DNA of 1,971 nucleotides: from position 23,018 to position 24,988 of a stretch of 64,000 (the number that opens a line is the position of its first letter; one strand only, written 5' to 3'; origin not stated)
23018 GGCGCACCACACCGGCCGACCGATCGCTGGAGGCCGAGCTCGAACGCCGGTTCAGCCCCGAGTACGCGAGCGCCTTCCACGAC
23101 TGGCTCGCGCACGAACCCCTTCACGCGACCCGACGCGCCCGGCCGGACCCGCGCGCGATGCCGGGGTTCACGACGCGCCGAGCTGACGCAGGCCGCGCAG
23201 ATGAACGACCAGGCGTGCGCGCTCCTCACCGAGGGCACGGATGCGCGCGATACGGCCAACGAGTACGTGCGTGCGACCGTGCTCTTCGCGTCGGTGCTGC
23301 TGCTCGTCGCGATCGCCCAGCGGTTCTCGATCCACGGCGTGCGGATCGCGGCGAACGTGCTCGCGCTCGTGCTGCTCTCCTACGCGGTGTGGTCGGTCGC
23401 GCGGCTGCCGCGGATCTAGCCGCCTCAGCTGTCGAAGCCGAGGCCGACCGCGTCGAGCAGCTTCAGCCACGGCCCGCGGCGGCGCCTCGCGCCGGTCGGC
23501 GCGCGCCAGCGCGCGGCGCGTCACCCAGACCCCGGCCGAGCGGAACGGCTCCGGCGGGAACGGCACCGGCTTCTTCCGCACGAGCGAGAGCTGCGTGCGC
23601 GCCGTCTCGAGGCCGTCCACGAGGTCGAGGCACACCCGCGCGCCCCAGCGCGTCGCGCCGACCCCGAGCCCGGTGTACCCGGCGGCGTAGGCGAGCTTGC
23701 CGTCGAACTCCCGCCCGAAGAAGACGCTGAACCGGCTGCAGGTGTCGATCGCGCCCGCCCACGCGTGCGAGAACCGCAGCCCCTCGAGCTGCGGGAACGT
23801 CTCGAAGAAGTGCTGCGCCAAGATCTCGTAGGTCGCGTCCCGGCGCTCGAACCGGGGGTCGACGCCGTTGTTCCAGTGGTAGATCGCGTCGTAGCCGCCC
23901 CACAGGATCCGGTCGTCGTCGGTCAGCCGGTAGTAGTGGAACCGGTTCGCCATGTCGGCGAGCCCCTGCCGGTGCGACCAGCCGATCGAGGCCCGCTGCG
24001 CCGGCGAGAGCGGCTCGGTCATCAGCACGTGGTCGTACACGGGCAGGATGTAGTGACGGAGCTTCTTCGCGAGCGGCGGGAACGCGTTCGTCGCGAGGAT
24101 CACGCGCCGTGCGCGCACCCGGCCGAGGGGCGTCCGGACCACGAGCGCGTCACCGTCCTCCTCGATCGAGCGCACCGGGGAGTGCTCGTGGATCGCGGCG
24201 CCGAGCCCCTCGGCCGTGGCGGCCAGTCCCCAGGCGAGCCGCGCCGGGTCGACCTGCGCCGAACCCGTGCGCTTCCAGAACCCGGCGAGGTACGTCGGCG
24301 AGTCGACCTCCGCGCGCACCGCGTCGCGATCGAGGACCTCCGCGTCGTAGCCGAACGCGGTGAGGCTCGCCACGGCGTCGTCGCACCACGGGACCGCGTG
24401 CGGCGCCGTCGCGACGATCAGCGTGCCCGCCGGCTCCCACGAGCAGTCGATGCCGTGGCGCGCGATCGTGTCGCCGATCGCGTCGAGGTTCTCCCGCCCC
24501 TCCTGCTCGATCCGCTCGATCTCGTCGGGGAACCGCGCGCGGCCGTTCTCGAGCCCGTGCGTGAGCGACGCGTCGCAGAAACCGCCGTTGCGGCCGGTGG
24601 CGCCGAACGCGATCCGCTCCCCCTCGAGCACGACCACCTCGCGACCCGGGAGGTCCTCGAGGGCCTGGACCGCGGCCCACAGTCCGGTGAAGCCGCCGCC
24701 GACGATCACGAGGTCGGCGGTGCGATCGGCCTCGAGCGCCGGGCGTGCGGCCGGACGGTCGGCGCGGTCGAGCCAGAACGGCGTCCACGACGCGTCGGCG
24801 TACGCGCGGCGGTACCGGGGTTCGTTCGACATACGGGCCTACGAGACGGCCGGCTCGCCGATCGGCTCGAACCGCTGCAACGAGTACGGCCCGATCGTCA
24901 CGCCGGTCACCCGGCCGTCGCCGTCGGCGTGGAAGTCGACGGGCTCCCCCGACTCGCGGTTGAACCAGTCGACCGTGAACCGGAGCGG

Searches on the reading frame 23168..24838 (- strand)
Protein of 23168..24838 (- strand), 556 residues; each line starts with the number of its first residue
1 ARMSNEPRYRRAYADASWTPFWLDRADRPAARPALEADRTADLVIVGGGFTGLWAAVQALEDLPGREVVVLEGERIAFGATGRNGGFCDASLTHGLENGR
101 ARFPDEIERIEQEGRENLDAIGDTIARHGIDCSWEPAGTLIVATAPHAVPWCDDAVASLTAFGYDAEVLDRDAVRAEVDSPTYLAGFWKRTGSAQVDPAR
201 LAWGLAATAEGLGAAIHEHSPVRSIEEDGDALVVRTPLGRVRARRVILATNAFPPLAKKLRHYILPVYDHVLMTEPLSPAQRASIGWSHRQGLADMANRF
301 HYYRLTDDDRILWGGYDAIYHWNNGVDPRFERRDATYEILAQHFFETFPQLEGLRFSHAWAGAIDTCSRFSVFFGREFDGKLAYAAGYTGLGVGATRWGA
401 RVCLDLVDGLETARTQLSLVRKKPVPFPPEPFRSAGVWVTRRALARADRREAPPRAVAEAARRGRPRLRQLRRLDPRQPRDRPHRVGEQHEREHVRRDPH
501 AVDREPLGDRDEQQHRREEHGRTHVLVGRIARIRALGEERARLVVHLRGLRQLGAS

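Call 43: search_protein_families(library=pfam, proteins=[window:23168-24838:-], max_evalue=0.00001)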
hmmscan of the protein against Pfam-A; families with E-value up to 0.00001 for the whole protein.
window:23168-24838:- (556 aa): 1 family
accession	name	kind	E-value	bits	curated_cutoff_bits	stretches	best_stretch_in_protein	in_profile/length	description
PF01266.30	DAO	-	2.4e-58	198.8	27.9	1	42-402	1-349/353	FAD dependent oxidoreductase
